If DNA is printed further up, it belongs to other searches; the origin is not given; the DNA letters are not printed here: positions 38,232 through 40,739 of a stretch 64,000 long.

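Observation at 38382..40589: Leucyl-tRNA synthetase with the CP1 editing domain cleanly excised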

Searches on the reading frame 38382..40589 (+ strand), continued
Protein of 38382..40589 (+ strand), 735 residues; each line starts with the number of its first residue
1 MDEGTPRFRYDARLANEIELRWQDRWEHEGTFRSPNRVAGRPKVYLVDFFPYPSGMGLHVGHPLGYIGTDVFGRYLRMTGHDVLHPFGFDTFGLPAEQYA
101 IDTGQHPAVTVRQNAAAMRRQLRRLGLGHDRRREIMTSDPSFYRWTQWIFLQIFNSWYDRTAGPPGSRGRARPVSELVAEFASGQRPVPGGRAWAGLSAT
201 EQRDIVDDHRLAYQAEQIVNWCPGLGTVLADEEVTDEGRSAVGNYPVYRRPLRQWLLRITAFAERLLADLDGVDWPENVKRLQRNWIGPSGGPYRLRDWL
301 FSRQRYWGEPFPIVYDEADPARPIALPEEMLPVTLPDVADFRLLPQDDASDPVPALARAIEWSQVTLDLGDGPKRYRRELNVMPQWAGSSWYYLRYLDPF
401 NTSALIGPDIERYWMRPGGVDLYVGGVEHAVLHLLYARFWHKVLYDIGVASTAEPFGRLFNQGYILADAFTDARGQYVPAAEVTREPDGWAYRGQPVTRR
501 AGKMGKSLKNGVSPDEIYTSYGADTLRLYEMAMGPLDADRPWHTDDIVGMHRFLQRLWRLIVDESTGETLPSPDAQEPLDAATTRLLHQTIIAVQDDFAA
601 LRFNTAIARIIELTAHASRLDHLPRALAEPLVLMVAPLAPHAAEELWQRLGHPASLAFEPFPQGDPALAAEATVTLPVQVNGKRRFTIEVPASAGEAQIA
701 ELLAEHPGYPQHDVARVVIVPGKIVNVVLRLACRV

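Call 6: find_homologous_proteins(query=window:38382-40586:+, max_evalue=1e-50)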
Query window:38382-40586:+ (735 aa): 8000 proteins with E <= 1e-50 among 8000 candidates; the best 120 are listed.
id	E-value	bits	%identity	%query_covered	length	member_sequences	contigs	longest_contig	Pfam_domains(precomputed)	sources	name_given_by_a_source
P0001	0.0e+0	1660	97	99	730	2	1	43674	PF09334.18,PF08264.20,PF00133.29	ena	-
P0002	0.0e+0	1625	95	100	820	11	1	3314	PF09334.18,PF08264.20,PF00133.29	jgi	jgi:leucyl-tRNA synthetase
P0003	0.0e+0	1611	94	100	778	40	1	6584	PF09334.18,PF08264.20,PF00133.29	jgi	jgi:leucyl-tRNA synthetase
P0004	0.0e+0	1589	93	99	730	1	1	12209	PF09334.18,PF08264.20,PF00133.29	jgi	jgi:leucyl-tRNA synthetase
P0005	0.0e+0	1589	93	99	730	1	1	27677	PF09334.18,PF08264.20,PF00133.29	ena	-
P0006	0.0e+0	1581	92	99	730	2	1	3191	PF09334.18,PF08264.20,PF00133.29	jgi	-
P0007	0.0e+0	1579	90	100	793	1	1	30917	PF09334.18,PF08264.20,PF00133.29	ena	-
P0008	0.0e+0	1568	91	99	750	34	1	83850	PF09334.18,PF08264.20,PF00133.29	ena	-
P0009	0.0e+0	1563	90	100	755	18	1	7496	PF09334.18,PF08264.20,PF00133.29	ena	-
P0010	0.0e+0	1562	90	99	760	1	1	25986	PF09334.18,PF08264.20,PF00133.29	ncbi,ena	-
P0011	0.0e+0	1559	91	99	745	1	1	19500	PF09334.18,PF08264.20,PF00133.29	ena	-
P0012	0.0e+0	1552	90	99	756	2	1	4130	PF09334.18,PF08264.20,PF00133.29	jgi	jgi:leucyl-tRNA synthetase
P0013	0.0e+0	1550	90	99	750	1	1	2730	PF09334.18,PF08264.20,PF00133.29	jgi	jgi:leucyl-tRNA synthetase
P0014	0.0e+0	1550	90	99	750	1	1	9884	PF09334.18,PF08264.20,PF00133.29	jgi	jgi:leucyl-tRNA synthetase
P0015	0.0e+0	1549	90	99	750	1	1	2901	PF09334.18,PF08264.20,PF00133.29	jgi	jgi:leucyl-tRNA synthetase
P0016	0.0e+0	1547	90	100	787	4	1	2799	PF09334.18,PF08264.20,PF00133.29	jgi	-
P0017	0.0e+0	1539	91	99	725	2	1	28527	PF09334.18,PF08264.20,PF00133.29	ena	-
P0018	0.0e+0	1538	90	99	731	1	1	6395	PF09334.18,PF08264.20,PF00133.29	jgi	jgi:leucyl-tRNA synthetase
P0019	0.0e+0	1536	94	95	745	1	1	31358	PF09334.18,PF08264.20,PF00133.29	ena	-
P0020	0.0e+0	1531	90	99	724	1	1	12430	PF09334.18,PF08264.20,PF00133.29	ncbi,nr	ncbi:MAG TPA: class I tRNA ligase family protein [Streptosporangiaceae bacterium]|nr:class I tRNA li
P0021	0.0e+0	1531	90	99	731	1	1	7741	PF09334.18,PF08264.20,PF00133.29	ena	-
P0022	0.0e+0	1528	90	99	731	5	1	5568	PF09334.18,PF08264.20,PF00133.29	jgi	jgi:leucyl-tRNA synthetase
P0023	0.0e+0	1528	90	99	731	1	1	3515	PF09334.18,PF08264.20,PF00133.29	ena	-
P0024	0.0e+0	1527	90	99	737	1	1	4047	PF09334.18,PF08264.20,PF00133.29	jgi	jgi:leucyl-tRNA synthetase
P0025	0.0e+0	1527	90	99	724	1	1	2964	PF09334.18,PF08264.20,PF00133.29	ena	-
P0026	0.0e+0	1526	90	99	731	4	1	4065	PF09334.18,PF08264.20,PF00133.29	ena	-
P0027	0.0e+0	1525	90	99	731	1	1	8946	PF09334.18,PF08264.20,PF00133.29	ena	-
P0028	0.0e+0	1525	90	99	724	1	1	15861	PF09334.18,PF08264.20,PF00133.29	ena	-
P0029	0.0e+0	1525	90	99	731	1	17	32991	PF09334.18,PF08264.20,PF00133.29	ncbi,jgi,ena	-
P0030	0.0e+0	1524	89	99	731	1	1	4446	PF09334.18,PF08264.20,PF00133.29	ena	-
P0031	0.0e+0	1524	90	99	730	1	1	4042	PF09334.18,PF08264.20,PF00133.29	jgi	jgi:leucyl-tRNA synthetase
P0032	0.0e+0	1523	89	99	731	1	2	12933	PF09334.18,PF08264.20,PF00133.29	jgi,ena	-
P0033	0.0e+0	1523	89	99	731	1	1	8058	PF09334.18,PF08264.20,PF00133.29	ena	-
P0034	0.0e+0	1523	89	99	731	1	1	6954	PF09334.18,PF08264.20,PF00133.29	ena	-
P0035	0.0e+0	1522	89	99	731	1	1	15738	PF09334.18,PF08264.20,PF00133.29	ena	-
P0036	0.0e+0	1522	89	99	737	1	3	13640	PF09334.18,PF08264.20,PF00133.29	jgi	jgi:leucyl-tRNA synthetase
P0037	0.0e+0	1522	89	99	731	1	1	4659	PF09334.18,PF08264.20,PF00133.29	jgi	-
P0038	0.0e+0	1521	89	99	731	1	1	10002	PF09334.18,PF08264.20,PF00133.29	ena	-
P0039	0.0e+0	1521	89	99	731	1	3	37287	PF09334.18,PF08264.20,PF00133.29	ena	-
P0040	0.0e+0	1520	89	99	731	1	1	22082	PF09334.18,PF08264.20,PF00133.29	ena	-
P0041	0.0e+0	1519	89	99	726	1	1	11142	PF09334.18,PF08264.20,PF00133.29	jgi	jgi:leucyl-tRNA synthetase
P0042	0.0e+0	1518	89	99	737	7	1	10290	PF09334.18,PF08264.20,PF00133.29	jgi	jgi:leucyl-tRNA synthetase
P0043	0.0e+0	1514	89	99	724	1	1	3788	PF09334.18,PF08264.20,PF00133.29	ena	-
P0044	0.0e+0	1514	89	99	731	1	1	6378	PF09334.18,PF08264.20,PF00133.29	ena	-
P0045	0.0e+0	1510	89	99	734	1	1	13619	PF09334.18,PF08264.20,PF00133.29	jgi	jgi:leucyl-tRNA synthetase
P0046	0.0e+0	1487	86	99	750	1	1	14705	PF09334.18,PF08264.20,PF00133.29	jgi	jgi:leucyl-tRNA synthetase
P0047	0.0e+0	1485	86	100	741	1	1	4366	PF09334.18,PF08264.20,PF00133.29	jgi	jgi:leucyl-tRNA synthetase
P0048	0.0e+0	1485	86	100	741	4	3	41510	PF09334.18,PF08264.20,PF00133.29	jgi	jgi:leucyl-tRNA synthetase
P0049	0.0e+0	1478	87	99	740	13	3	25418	PF09334.18,PF08264.20,PF00133.29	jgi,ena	-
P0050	0.0e+0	1475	86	100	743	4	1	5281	PF09334.18,PF08264.20,PF00133.29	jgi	jgi:leucyl-tRNA synthetase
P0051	0.0e+0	1475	86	99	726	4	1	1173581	PF09334.18,PF08264.20,PF00133.29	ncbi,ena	-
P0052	0.0e+0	1472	86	100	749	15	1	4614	PF09334.18,PF08264.20,PF00133.29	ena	-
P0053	0.0e+0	1471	86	99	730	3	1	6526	PF09334.18,PF08264.20,PF00133.29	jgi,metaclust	metaclust:\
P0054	0.0e+0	1471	86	99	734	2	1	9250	PF09334.18,PF08264.20,PF00133.29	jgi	jgi:leucyl-tRNA synthetase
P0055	0.0e+0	1470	86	99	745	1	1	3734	PF09334.18,PF08264.20,PF00133.29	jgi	jgi:leucyl-tRNA synthetase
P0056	0.0e+0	1470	88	99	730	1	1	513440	PF09334.18,PF08264.20,PF00133.29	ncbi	-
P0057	0.0e+0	1470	85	100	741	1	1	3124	PF09334.18,PF08264.20,PF00133.29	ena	-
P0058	0.0e+0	1470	85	100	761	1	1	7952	PF09334.18,PF08264.20,PF00133.29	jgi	jgi:leucyl-tRNA synthetase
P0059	0.0e+0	1467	86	99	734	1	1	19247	PF09334.18,PF08264.20,PF00133.29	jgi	jgi:leucyl-tRNA synthetase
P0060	0.0e+0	1462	84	100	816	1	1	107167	PF09334.18,PF08264.20,PF00133.29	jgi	jgi:leucyl-tRNA synthetase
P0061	0.0e+0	1461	86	99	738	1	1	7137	PF09334.18,PF08264.20,PF00133.29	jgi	jgi:leucyl-tRNA synthetase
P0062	0.0e+0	1460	85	100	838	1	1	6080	PF09334.18,PF08264.20,PF00133.29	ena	-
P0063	0.0e+0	1459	85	99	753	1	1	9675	PF09334.18,PF08264.20,PF00133.29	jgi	jgi:leucyl-tRNA synthetase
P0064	0.0e+0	1458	85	99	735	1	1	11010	PF09334.18,PF08264.20,PF00133.29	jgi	jgi:leucyl-tRNA synthetase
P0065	0.0e+0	1457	85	99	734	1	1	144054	PF09334.18,PF08264.20,PF00133.29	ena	-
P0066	0.0e+0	1454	85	99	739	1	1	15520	PF09334.18,PF08264.20,PF00133.29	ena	-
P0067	0.0e+0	1452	86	99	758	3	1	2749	PF09334.18,PF08264.20,PF00133.29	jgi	jgi:leucyl-tRNA synthetase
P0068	0.0e+0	1452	85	99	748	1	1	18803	PF09334.18,PF08264.20,PF00133.29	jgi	jgi:leucyl-tRNA synthetase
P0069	0.0e+0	1451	85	99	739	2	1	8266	PF09334.18,PF08264.20,PF00133.29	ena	-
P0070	0.0e+0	1449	85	99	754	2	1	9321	PF09334.18,PF08264.20,PF00133.29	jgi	jgi:leucyl-tRNA synthetase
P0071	0.0e+0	1448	85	99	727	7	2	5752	PF09334.18,PF08264.20,PF00133.29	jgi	jgi:leucyl-tRNA synthetase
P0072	0.0e+0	1448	84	99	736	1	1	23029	PF09334.18,PF08264.20,PF00133.29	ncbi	-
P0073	0.0e+0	1448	85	99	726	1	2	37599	PF09334.18,PF08264.20,PF00133.29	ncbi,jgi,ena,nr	ncbi:MAG TPA: class I tRNA ligase family protein [Streptosporangiaceae bacterium]|nr:class I tRNA li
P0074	0.0e+0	1446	84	99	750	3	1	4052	PF09334.18,PF08264.20,PF00133.29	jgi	jgi:leucyl-tRNA synthetase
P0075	0.0e+0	1442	84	99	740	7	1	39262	PF09334.18,PF08264.20,PF00133.29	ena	-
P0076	0.0e+0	1441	84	99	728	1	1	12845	PF09334.18,PF08264.20,PF00133.29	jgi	jgi:leucyl-tRNA synthetase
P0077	0.0e+0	1441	84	99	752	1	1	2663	PF09334.18,PF08264.20,PF00133.29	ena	-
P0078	0.0e+0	1440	84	100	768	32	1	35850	PF09334.18,PF08264.20,PF00133.29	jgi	jgi:leucyl-tRNA synthetase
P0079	0.0e+0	1439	85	99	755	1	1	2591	PF09334.18,PF08264.20,PF00133.29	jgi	jgi:leucyl-tRNA synthetase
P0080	0.0e+0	1437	84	99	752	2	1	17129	PF09334.18,PF08264.20,PF00133.29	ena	-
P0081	0.0e+0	1437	84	99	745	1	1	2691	PF09334.18,PF08264.20,PF00133.29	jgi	-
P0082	0.0e+0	1437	84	99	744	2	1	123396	PF09334.18,PF08264.20,PF00133.29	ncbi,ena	-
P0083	0.0e+0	1435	83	100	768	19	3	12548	PF09334.18,PF08264.20,PF00133.29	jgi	jgi:leucyl-tRNA synthetase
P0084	0.0e+0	1434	84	99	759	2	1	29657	PF09334.18,PF08264.20,PF00133.29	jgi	jgi:leucyl-tRNA synthetase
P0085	0.0e+0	1433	84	99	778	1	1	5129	PF09334.18,PF08264.20,PF00133.29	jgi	jgi:leucyl-tRNA synthetase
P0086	0.0e+0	1432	84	99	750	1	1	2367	PF09334.18,PF08264.20,PF00133.29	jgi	jgi:leucyl-tRNA synthetase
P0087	0.0e+0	1430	83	100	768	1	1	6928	PF09334.18,PF08264.20,PF00133.29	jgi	jgi:leucyl-tRNA synthetase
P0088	0.0e+0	1430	84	99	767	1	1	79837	PF09334.18,PF08264.20,PF00133.29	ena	-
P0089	0.0e+0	1430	84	99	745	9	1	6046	PF09334.18,PF08264.20,PF00133.29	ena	-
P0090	0.0e+0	1426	83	100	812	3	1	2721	PF09334.18,PF08264.20,PF00133.29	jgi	jgi:leucyl-tRNA synthetase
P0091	0.0e+0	1425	83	100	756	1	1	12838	PF09334.18,PF08264.20,PF00133.29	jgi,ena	-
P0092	0.0e+0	1423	83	99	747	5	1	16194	PF09334.18,PF08264.20,PF00133.29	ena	-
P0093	0.0e+0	1421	84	99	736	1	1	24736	PF09334.18,PF08264.20,PF00133.29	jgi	-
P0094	0.0e+0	1415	83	99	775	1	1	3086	PF09334.18,PF08264.20,PF00133.29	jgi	jgi:leucyl-tRNA synthetase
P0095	0.0e+0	1411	82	99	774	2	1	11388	PF09334.18,PF08264.20,PF00133.29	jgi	jgi:leucyl-tRNA synthetase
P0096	0.0e+0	1411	82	100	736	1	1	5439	PF09334.18,PF08264.20,PF00133.29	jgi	jgi:leucyl-tRNA synthetase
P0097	0.0e+0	1411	83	99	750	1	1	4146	PF09334.18,PF08264.20,PF00133.29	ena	-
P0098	0.0e+0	1408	80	99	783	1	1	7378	PF09334.18,PF08264.20,PF00133.29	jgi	jgi:leucyl-tRNA synthetase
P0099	0.0e+0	1406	82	99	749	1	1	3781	PF09334.18,PF08264.20,PF00133.29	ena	-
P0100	0.0e+0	1404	82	99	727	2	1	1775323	PF09334.18,PF08264.20,PF00133.29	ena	-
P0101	0.0e+0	1402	81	99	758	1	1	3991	PF09334.18,PF08264.20,PF00133.29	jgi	jgi:leucyl-tRNA synthetase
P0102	0.0e+0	1402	82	99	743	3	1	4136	PF09334.18,PF08264.20,PF00133.29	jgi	jgi:leucyl-tRNA synthetase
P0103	0.0e+0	1402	82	99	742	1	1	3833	PF09334.18,PF08264.20,PF00133.29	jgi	jgi:leucyl-tRNA synthetase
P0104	0.0e+0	1401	82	99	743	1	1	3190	PF09334.18,PF08264.20,PF00133.29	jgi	jgi:leucyl-tRNA synthetase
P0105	0.0e+0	1401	82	99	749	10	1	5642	PF09334.18,PF08264.20,PF00133.29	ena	-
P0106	0.0e+0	1401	82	99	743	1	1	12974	PF09334.18,PF08264.20,PF00133.29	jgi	jgi:leucyl-tRNA synthetase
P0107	0.0e+0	1401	82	99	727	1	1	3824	PF09334.18,PF08264.20,PF00133.29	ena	-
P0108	0.0e+0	1400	82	99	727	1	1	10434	PF09334.18,PF08264.20,PF00133.29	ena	-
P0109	0.0e+0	1400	82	99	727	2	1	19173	PF09334.18,PF08264.20,PF00133.29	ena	-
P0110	0.0e+0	1400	82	99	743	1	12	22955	PF09334.18,PF08264.20,PF00133.29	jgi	jgi:leucyl-tRNA synthetase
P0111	0.0e+0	1400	82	99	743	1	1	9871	PF09334.18,PF08264.20,PF00133.29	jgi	jgi:leucyl-tRNA synthetase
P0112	0.0e+0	1400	82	99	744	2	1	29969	PF09334.18,PF08264.20,PF00133.29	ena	-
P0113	0.0e+0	1399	81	99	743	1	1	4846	PF09334.18,PF08264.20,PF00133.29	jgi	jgi:leucyl-tRNA synthetase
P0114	0.0e+0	1398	81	99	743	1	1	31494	PF09334.18,PF08264.20,PF00133.29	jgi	jgi:leucyl-tRNA synthetase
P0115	0.0e+0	1397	80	99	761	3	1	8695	PF09334.18,PF08264.20,PF00133.29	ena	-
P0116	0.0e+0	1396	80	99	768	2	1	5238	PF09334.18,PF08264.20,PF00133.29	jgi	-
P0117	0.0e+0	1396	81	99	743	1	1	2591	PF09334.18,PF08264.20,PF00133.29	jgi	jgi:leucyl-tRNA synthetase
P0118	0.0e+0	1395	81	99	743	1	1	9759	PF09334.18,PF08264.20,PF00133.29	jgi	jgi:leucyl-tRNA synthetase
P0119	0.0e+0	1394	81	100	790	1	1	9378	PF09334.18,PF08264.20,PF00133.29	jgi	jgi:leucyl-tRNA synthetase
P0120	0.0e+0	1394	82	99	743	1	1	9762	PF09334.18,PF08264.20,PF00133.29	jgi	jgi:leucyl-tRNA synthetase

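Call 16: find_encoding_contigs(protein=P0100, flank=10000, max_places=3)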
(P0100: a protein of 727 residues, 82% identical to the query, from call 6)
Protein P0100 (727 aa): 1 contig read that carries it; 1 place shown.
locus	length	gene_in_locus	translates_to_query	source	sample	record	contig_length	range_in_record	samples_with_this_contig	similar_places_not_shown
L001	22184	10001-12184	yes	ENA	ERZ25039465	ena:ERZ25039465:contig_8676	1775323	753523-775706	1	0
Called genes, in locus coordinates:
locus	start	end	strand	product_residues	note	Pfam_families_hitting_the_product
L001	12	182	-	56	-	-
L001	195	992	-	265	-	-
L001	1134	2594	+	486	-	PF10009:DUF2252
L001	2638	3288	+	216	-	PF11139:SfLAP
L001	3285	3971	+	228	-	-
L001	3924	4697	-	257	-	PF07885:Ion_trans_2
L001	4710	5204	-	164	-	PF06897:DUF1269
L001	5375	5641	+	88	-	-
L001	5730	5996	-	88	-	-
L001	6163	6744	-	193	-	PF09851:SHOCT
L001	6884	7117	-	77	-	-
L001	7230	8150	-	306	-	PF03781:FGE-sulfatase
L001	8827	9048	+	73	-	-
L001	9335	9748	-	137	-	PF13396:PLDc_N (weak), PF09851:SHOCT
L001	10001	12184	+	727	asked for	PF00133:tRNA-synt_1, PF09334:tRNA-synt_1g, PF00133:tRNA-synt_1, PF08264:Anticodon_1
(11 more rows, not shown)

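Call 17: find_encoding_contigs(protein=P0051, flank=10000, max_places=3)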
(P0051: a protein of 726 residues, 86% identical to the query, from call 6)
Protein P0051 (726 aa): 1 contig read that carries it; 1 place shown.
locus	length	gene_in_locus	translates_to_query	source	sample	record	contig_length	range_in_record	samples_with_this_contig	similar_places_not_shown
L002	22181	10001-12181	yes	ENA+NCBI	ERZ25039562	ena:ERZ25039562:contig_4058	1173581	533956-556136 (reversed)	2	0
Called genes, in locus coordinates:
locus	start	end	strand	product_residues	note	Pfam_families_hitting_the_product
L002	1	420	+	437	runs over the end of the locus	PF00171:Aldedh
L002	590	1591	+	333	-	PF00903:Glyoxalase, PF22677:Ble-like_N (faint), PF13669:Glyoxalase_4 (faint), PF18029:Glyoxalase_6 (faint), PF22247:Diox-like_N (weak), PF00903:Glyoxalase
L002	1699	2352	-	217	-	PF01184:Gpr1_Fun34_YaaH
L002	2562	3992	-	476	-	PF00501:AMP-binding, PF13193:AMP-binding_C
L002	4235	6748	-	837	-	PF25794:SACS (faint)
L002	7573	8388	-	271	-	PF00149:Metallophos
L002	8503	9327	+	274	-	PF00657:Lipase_GDSL, PF13472:Lipase_GDSL_2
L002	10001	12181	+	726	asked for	PF00133:tRNA-synt_1, PF09334:tRNA-synt_1g, PF00133:tRNA-synt_1, PF08264:Anticodon_1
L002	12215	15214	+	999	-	-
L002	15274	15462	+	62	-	-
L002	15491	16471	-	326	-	PF13410:GST_C_2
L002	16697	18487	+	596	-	-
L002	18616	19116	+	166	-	-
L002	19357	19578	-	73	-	-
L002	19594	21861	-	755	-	PF22666:Glyco_hydro_2_N2, PF00703:Glyco_hydro_2, PF02836:Glyco_hydro_2_C, PF18565:Glyco_hydro2_C5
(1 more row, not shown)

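Call 22: search_protein_representatives(protein=window:38382-40586:+)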
Query: 735 residues. Proteins with E-value up to 0.001 (for the whole library): 26369; up to 1e-10: 13427; up to 1e-30: 3696. The best 150 are listed.
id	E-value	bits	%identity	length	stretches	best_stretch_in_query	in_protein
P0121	0.0e+00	1072.2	71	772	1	7-730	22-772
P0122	1.2e-216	737.9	51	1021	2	279-729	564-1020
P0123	9.3e-215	731.6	49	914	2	291-715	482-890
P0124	3.8e-212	723.0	47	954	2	293-729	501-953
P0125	2.2e-206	704.0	85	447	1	229-581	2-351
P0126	6.6e-206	702.4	53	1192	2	292-728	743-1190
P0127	3.0e-202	690.3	54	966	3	18-292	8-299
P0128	2.1e-200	684.2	53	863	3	282-727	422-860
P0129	2.4e-198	677.4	51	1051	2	279-728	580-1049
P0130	4.0e-196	670.0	53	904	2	283-704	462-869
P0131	2.2e-191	654.4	50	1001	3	15-292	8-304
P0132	1.3e-190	651.8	51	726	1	16-729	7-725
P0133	1.2e-189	648.6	52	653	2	210-728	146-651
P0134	4.3e-189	646.8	60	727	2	290-728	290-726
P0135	4.8e-188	643.3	60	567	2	345-729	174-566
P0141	7.4e-172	589.8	46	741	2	16-466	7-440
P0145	9.6e-166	569.6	48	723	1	9-729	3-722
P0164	3.0e-149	515.0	45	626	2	16-468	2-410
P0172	3.5e-144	498.3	41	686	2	17-465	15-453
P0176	7.4e-143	493.9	49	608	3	207-467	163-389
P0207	1.9e-132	459.5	44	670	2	209-728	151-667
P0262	2.2e-122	426.2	46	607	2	208-728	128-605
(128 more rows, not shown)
